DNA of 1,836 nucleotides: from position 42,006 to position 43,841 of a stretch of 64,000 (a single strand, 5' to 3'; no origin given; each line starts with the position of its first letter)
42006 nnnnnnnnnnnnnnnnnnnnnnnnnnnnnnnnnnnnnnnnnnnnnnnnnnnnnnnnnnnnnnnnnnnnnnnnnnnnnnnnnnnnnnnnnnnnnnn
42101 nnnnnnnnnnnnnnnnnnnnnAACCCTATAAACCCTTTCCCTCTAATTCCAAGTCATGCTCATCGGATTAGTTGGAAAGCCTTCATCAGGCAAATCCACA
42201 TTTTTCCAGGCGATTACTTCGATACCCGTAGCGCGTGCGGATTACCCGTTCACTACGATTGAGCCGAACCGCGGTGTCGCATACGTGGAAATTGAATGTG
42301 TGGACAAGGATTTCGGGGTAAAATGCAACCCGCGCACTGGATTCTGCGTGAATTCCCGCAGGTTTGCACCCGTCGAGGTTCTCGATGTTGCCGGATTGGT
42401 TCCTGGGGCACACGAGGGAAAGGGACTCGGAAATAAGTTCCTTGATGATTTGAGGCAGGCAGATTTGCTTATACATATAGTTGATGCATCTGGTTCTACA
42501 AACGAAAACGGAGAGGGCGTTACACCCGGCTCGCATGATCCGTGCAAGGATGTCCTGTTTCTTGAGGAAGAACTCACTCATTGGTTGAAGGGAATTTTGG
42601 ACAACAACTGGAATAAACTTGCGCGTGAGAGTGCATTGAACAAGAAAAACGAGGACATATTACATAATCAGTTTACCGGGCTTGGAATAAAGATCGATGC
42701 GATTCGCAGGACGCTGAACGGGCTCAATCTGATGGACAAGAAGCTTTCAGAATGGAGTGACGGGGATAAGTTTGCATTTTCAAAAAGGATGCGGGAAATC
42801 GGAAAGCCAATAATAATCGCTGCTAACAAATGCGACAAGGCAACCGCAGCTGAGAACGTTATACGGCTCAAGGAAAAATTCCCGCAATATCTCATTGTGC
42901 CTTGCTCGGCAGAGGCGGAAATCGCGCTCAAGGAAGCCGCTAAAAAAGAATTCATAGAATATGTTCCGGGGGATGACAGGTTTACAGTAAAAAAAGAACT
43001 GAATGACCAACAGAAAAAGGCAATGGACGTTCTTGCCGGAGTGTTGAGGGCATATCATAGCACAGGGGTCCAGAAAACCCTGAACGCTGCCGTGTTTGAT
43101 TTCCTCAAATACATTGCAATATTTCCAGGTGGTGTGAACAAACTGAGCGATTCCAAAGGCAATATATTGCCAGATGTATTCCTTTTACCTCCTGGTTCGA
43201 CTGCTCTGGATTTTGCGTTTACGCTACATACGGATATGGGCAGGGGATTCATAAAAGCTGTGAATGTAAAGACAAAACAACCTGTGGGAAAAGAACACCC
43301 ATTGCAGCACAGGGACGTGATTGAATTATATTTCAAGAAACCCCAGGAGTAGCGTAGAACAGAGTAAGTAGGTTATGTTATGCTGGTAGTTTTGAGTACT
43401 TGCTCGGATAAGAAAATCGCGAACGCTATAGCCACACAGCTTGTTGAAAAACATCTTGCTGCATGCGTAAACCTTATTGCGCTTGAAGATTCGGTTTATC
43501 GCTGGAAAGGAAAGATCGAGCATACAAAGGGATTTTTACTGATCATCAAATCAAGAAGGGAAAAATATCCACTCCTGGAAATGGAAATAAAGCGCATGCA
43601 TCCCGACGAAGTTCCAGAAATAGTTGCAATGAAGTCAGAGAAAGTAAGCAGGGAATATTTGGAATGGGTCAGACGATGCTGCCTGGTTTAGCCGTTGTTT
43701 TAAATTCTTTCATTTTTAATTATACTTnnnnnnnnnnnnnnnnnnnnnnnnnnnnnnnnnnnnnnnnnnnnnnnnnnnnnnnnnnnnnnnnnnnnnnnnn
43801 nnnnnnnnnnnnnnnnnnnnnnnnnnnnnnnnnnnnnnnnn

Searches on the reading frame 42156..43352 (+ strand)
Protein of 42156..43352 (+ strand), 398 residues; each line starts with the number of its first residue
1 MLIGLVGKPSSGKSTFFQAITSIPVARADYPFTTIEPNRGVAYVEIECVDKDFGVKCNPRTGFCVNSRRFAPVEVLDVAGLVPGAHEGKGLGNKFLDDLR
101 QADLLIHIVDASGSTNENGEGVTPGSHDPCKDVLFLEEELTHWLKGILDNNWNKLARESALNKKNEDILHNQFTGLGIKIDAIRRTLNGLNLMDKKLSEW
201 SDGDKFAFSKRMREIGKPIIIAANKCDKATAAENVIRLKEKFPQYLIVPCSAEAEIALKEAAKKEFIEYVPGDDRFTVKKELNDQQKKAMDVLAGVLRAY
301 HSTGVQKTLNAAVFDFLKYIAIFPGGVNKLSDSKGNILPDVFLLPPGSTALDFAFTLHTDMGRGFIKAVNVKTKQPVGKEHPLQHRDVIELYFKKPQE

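Call 84: search_protein_families(library=pfam, proteins=[window:42156-43352:+], max_evalue=0.00001)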
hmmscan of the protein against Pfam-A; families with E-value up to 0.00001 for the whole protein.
window:42156-43352:+ (398 aa): 4 families
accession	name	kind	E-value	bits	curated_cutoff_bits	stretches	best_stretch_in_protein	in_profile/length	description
PF08438.16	YGR210-like_G4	-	7.4e-32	110.4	24.7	1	222-324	1-105/108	Obg-like GTPase YGR210-like, G4 motif-containing domain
PF01926.29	MMR_HSR1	-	1.8e-16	60.7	21.9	1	3-113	2-87/113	50S ribosome-binding GTPase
PF02824.27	TGS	-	3.7e-09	36.9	22.2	1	338-391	5-58/60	TGS domain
PF02421.24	FeoB_N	-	4.3e-07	30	27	0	3-43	3-43/156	Ferrous iron transport protein B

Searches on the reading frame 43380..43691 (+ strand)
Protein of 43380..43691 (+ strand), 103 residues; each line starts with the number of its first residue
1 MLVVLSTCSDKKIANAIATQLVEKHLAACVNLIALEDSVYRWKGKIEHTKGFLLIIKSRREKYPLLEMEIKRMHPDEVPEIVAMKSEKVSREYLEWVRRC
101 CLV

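Call 84: search_protein_families(library=pfam, proteins=[window:43380-43691:+], max_evalue=0.00001)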
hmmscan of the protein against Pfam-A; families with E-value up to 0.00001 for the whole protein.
window:43380-43691:+ (103 aa): 1 family
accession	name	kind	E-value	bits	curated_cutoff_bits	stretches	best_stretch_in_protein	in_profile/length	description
PF03091.20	CutA1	-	3.1e-31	107.5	22.4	1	3-99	2-98/99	CutA1 divalent ion tolerance protein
